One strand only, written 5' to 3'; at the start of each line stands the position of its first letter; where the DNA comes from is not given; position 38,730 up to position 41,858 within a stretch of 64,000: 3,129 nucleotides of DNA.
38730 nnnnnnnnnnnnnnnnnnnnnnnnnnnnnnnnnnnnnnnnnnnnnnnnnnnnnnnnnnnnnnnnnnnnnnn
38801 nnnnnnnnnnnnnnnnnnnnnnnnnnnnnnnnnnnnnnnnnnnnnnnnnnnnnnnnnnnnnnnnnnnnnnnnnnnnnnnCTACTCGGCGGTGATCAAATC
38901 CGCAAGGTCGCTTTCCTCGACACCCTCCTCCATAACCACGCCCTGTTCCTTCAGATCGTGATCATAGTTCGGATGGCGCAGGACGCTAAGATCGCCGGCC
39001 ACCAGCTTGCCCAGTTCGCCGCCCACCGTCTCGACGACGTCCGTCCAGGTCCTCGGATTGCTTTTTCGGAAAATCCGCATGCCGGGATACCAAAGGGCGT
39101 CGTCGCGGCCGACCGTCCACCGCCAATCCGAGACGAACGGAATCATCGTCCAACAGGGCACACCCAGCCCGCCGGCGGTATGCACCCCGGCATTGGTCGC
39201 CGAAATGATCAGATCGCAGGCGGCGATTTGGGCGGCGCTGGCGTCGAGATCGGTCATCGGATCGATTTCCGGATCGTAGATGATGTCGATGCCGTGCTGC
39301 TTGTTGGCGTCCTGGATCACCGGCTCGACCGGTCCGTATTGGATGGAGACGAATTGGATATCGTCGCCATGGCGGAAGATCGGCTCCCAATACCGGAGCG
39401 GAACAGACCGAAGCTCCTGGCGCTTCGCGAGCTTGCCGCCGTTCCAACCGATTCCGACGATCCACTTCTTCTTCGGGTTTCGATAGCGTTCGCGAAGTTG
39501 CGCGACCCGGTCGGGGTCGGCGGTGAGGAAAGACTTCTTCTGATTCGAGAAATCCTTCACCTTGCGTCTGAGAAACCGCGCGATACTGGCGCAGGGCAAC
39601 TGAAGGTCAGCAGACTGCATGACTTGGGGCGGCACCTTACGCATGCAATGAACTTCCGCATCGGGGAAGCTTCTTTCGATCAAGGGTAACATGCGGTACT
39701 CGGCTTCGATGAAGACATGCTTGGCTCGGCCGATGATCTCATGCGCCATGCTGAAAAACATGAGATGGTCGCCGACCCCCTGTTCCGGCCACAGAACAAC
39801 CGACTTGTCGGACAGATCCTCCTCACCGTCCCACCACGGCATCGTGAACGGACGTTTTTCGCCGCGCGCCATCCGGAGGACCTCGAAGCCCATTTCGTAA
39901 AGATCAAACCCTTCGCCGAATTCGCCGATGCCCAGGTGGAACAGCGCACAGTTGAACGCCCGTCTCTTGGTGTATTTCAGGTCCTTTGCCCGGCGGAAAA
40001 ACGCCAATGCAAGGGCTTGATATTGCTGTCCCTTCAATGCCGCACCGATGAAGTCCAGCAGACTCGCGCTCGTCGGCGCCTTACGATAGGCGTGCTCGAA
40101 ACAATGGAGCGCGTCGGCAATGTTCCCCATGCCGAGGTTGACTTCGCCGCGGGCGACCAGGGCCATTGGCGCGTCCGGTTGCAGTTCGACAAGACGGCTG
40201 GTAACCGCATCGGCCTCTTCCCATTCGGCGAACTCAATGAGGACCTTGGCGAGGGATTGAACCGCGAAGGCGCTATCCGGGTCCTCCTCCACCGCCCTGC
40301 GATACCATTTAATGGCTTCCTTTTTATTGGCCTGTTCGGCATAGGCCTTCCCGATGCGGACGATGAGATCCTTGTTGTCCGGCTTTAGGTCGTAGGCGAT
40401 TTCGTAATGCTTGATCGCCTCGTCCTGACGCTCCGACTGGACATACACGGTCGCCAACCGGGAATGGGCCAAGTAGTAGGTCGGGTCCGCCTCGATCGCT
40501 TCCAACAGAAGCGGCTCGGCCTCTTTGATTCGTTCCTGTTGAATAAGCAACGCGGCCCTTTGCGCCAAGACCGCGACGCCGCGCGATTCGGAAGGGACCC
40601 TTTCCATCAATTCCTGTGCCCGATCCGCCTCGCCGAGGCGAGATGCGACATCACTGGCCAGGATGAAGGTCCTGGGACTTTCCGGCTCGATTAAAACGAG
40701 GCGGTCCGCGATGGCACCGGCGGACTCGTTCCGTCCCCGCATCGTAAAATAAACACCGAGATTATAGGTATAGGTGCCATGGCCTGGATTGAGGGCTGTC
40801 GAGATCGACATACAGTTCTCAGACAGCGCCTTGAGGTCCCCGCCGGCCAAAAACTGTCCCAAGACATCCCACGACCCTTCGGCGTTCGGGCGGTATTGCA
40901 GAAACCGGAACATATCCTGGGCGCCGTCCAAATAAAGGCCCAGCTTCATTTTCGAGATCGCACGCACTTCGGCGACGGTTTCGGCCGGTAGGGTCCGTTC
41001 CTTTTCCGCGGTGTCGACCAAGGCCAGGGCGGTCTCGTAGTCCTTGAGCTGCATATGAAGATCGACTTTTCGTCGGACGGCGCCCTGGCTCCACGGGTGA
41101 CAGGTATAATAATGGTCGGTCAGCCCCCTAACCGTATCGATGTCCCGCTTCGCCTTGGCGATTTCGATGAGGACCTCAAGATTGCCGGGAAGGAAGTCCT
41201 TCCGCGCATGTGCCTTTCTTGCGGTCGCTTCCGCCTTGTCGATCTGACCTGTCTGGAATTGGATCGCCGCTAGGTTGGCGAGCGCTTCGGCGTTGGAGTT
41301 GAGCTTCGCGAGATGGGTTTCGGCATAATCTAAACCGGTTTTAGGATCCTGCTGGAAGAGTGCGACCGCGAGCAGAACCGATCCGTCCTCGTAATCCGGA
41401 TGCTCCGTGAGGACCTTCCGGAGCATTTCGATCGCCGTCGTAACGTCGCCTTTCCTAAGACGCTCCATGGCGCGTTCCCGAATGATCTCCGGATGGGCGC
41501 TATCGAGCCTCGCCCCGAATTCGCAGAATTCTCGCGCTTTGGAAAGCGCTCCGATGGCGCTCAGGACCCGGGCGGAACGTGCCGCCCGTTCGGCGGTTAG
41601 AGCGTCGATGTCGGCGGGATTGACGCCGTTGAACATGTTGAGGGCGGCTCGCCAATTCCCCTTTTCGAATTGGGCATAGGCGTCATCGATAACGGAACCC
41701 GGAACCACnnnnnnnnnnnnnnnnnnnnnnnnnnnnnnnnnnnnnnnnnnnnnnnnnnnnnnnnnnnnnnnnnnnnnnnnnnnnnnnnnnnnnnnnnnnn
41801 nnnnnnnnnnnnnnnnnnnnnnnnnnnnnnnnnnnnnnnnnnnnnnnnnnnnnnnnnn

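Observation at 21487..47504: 26-kb co-directional array linking a giant RTX protein, TPR-glycosyltransferases, a T1SS pair and glycan biosynthesis genes, with translational coupling of the T1SS to kpsF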

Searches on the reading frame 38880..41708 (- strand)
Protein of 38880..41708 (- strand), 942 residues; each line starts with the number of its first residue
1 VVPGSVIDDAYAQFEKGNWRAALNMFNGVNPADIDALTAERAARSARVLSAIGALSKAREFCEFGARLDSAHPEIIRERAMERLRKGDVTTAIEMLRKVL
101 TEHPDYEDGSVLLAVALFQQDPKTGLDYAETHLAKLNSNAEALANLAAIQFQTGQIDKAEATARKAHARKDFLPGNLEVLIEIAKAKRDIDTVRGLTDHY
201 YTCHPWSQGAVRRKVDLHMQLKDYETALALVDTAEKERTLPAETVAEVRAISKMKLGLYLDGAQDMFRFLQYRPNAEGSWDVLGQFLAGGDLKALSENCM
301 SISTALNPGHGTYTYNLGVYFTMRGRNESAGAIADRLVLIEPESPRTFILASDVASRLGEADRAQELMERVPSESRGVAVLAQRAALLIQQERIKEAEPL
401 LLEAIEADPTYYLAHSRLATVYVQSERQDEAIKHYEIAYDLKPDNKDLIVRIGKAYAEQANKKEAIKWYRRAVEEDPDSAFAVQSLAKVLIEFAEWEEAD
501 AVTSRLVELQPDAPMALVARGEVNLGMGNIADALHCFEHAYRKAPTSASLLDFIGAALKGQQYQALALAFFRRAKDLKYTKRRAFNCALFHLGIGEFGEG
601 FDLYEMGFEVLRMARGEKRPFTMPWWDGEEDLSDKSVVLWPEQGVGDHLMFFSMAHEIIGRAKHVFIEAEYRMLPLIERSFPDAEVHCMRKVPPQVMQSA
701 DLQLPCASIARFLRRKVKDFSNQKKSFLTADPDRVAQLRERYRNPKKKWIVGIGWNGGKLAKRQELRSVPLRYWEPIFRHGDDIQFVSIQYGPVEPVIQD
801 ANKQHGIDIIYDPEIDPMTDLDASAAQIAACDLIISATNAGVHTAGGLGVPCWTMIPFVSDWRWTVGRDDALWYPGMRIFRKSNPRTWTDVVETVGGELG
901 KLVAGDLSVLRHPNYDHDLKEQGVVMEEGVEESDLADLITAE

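Call 4: search_protein_families(library=pfam, proteins=[window:38880-41708:-])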
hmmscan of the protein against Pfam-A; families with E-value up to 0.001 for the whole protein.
window:38880-41708:- (942 aa): 22 families
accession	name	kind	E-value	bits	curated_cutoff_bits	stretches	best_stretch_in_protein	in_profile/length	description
PF14559.12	TPR_19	-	6.9e-30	103.6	25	2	429-486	8-64/68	Tetratricopeptide repeat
PF07719.23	TPR_2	-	5.2e-24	82.8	27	1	451-478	6-33/34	Tetratricopeptide repeat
PF13428.12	TPR_14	-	4.1e-21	73.8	23.5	0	450-488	5-43/44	Tetratricopeptide repeat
PF13432.12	TPR_16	-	1.8e-20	73.5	32.7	2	418-480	3-65/65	Tetratricopeptide repeat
PF00515.34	TPR_1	-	3.7e-20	71.3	27.8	1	451-478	6-33/34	Tetratricopeptide repeat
PF13181.12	TPR_8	-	5e-19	67.2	25.7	1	450-478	5-33/34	Tetratricopeptide repeat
PF13414.12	TPR_11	-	1.3e-15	57.2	26.8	1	421-459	3-41/42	TPR repeat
PF12895.13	ANAPC3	-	2.1e-15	57.2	27.2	1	426-499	3-75/82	Anaphase-promoting complex, cyclosome, subunit 3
PF13431.12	TPR_17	-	2.6e-15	55.8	24.4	0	400-432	1-33/34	Tetratricopeptide repeat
PF13371.12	TPR_9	-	1.4e-13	51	35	1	495-548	10-63/73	Tetratricopeptide repeat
PF13174.12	TPR_6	-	3.5e-11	43.4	26.3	0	450-479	4-33/33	Tetratricopeptide repeat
PF13424.12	TPR_12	-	5.1e-11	43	30.1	0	381-442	5-75/77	Tetratricopeptide repeat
PF24575.1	TPR_Slam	-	1.2e-09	38.9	35.2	0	430-499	29-100/104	Surface lipoprotein assembly modifier, N-terminal TPR repeats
PF23914.1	TPR_CcmH_CycH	-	1.4e-08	35.2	42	0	419-509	57-150/158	Cytochrome c-type biogenesis protein H TPR domain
PF03704.23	BTAD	-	4.6e-08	34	22.1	0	369-438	53-122/146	Bacterial transcriptional activator domain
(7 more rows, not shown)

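Call 14: search_protein_families(library=ncbifam, proteins=[window:38880-41708:-], max_evalue=0.01)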
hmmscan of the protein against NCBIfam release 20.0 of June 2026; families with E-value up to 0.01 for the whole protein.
window:38880-41708:- (942 aa): 28 families (the best 25 are shown)
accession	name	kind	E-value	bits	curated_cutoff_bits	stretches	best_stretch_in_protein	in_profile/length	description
TIGR02917.1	PEP_TPR_lipo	equivalog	1.4e-30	106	312.2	1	219-574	306-661/899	XrtA/PEP-CTERM system TPR-repeat protein PrsT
NF040959.1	MamA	equivalog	7.4e-24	84.3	200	3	441-578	66-203/204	magnetosome protein MamA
TIGR02552.1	LcrH_SycD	equivalog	2.8e-21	75.7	104.8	2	387-479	27-119/136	SycD/LcrH family type III secretion system chaperone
TIGR02521.1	type_IV_pilW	equivalog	9.1e-21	74.5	154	2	373-448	26-101/234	type IV pilus biogenesis/stability protein PilW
NF033762.1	social_mot_Tgl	equivalog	2.1e-14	53.5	225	2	390-472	43-126/252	social motility TPR repeat lipoprotein Tgl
NF033920.0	C39_PA2778_fam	equivalog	2.4e-14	53.4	150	2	421-510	165-254/255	PA2778 family cysteine peptidase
NF052415.1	T3SS_chap_SctY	equivalog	2.3e-13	50.6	70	1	379-474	7-105/106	type III secretion apparatus assembly chaperone SctY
TIGR03939.1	PGA_TPR_OMP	equivalog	5e-11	41.5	366.65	1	408-513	391-496/800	poly-beta-1,6 N-acetyl-D-glucosamine export porin PgaA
TIGR00990.1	3a0801s09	subfamily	2.9e-10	39.4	757.25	1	360-459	489-587/615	mitochondrial import receptor subunit TOM70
NF008757.0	PRK11788.1-5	equivalog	7.1e-09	35.3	363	1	450-572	184-306/388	lipopolysaccharide assembly protein LapB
NF052400.1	M48_BAM_BepA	equivalog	1.9e-08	33.5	570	1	383-503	312-432/483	beta-barrel assembly-enhancing protease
NF033758.1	gliding_GltE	equivalog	2.1e-07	30.3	225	1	315-548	90-324/411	adventurous gliding motility TPR repeat lipoprotein GltE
TIGR00540.1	TPR_hemY_coli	hypoth_equivalog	2.3e-07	29.9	142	1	365-501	247-380/385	heme biosynthesis-associated TPR protein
NF047558.1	TPR_END_plus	domain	1.3e-06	28.3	32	0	454-478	7-31/56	TPR end-of-group domain-containing protein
TIGR04510.1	mod_pep_cyc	subfamily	1.5e-06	27.1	400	1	388-567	408-589/814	putative peptide modification system cyclase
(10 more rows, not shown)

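Call 16: search_solved_structures(query=window:38880-41708:-, max_evalue=0.01)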
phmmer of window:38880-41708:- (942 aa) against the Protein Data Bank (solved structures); distinct sequences matched with E-value up to 0.01: 112 (the best 60 are shown).
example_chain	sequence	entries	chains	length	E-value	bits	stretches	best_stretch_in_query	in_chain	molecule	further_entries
9qhb_A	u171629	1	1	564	2.6e-39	137.9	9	404-487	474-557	Engineered tetratricopeptide repeat protein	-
7ntf_A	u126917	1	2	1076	1.1e-30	109.5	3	387-554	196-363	Isoform 1 of UDP-N-acetylglucosamine--peptide N-acetylglucosaminyltransferase 110 kDa subu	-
7yeh_B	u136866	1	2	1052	7.6e-30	106.6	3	388-554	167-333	UDP-N-acetylglucosamine--peptide N-acetylglucosaminyltransferase 110 kDa subunit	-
7yea_A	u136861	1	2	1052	8e-30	106.6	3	387-554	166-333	UDP-N-acetylglucosamine--peptide N-acetylglucosaminyltransferase 110 kDa subunit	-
6eou_A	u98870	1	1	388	1e-25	92.9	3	387-554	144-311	UDP-N-acetylglucosamine--peptide N-acetylglucosaminyltransferase 110 kDa subunit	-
1w3b_A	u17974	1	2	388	1.1e-25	92.9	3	387-554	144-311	UDP-N-ACETYLGLUCOSAMINE--PEPTIDE N-ACETYLGLUCOSAMINYLTRANSFERASE 110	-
8bu0_A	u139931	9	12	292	1.6e-24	89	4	418-486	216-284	Consensus tetratricopeptide repeat protein | Crystal structure of an 8-repeat consensus TPR superhelix with Zinc. | Monomer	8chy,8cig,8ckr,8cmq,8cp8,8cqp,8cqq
9qhc_A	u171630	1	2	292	2.3e-21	78.5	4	418-487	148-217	Engineered tetratricopeptide repeat protein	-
7obi_A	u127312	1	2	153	1.5e-16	62.6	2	416-497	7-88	CTPR-rv4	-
3lca_A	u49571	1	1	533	7.8e-14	53.7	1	456-535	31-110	Protein TOM71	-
3fp2_A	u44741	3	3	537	8e-14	53.6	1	456-535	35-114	TPR repeat-containing protein YHR117W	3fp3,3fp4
9gzg_A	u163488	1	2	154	1.4e-13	52.8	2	417-487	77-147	Engineered CTPR protein with glutamic acids for conductivity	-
2fo7_A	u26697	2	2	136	4.5e-12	47.8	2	418-486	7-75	SYNTHETIC CONSENSUS TPR PROTEIN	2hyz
8ch0_A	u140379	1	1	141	4.9e-12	47.7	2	418-487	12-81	Consensus tetratricopeptide repeat protein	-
1na0_A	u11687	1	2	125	8.1e-12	47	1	418-487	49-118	designed protein CTPR3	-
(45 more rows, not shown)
